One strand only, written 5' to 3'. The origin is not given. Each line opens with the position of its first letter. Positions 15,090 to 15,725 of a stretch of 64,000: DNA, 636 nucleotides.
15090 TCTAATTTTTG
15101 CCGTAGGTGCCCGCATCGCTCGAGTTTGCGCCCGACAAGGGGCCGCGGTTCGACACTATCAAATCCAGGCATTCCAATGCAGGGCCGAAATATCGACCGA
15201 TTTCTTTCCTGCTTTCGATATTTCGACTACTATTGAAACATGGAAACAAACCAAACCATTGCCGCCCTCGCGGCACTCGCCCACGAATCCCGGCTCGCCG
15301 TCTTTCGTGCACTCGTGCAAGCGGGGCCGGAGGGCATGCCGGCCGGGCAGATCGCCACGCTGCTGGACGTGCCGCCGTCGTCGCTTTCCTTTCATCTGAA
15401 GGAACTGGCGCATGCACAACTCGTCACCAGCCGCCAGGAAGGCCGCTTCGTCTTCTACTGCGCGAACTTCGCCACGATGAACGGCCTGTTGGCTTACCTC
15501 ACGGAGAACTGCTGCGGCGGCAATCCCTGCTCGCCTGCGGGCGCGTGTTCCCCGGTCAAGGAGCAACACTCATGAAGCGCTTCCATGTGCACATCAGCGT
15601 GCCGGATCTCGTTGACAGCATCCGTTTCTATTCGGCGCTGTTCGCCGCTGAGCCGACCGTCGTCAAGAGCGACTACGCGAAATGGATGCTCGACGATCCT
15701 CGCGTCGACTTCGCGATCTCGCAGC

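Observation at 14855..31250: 87-bp near-perfect direct repeats bracket the 16.3-kb ars + cop block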

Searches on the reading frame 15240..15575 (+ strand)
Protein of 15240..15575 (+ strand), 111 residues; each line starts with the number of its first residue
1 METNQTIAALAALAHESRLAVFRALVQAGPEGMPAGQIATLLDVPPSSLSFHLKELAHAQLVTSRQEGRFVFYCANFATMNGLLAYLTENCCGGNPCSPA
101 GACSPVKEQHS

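Call 45: find_encoding_contigs(protein=window:15240-15575:+, flank=4000, max_places=10)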
Protein window:15240-15575:+ (111 aa): 24 contigs read that carry it; 3 places shown.
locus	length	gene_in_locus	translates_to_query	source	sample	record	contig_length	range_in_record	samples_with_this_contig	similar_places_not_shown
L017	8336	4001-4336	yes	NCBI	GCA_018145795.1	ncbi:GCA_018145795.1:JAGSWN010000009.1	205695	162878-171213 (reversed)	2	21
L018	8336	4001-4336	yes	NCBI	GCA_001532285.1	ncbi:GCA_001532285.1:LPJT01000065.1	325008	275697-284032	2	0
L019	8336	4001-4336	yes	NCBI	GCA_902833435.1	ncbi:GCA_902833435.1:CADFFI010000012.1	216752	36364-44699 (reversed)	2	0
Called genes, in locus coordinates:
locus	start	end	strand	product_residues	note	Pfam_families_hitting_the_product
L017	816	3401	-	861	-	PF00122:E1-E2_ATPase, PF00702:Hydrolase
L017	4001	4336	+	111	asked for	PF12840:HTH_20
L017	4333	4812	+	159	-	PF00903:Glyoxalase (weak)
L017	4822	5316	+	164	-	PF01451:LMWPc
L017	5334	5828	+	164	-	PF01451:LMWPc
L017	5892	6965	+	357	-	PF01758:SBF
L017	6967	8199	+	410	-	PF07690:MFS_1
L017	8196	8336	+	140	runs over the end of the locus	PF03960:ArsC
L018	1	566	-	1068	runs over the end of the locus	PF00873:ACR_tran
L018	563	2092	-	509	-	PF19335:HMBD, PF25919:BSH_CusB, PF25869:3HB_CusB, PF25954:Beta-barrel_RND_2, PF25975:CzcB_C, PF25989:YknX_C (weak), PF11604:CusF_Ec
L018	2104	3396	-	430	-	PF02321:OEP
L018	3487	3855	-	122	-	-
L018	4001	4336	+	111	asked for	PF12840:HTH_20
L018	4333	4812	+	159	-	PF00903:Glyoxalase (weak)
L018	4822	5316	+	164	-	PF01451:LMWPc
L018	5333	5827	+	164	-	PF01451:LMWPc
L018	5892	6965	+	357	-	PF01758:SBF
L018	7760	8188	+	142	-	PF00583:Acetyltransf_1 (weak), PF13508:Acetyltransf_7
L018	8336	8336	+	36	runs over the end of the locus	PF03860:Csp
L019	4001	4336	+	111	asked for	PF12840:HTH_20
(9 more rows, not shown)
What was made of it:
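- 23/24 contigs with the identical ArsR have the window's ATPase-ars arrangement (call 45).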
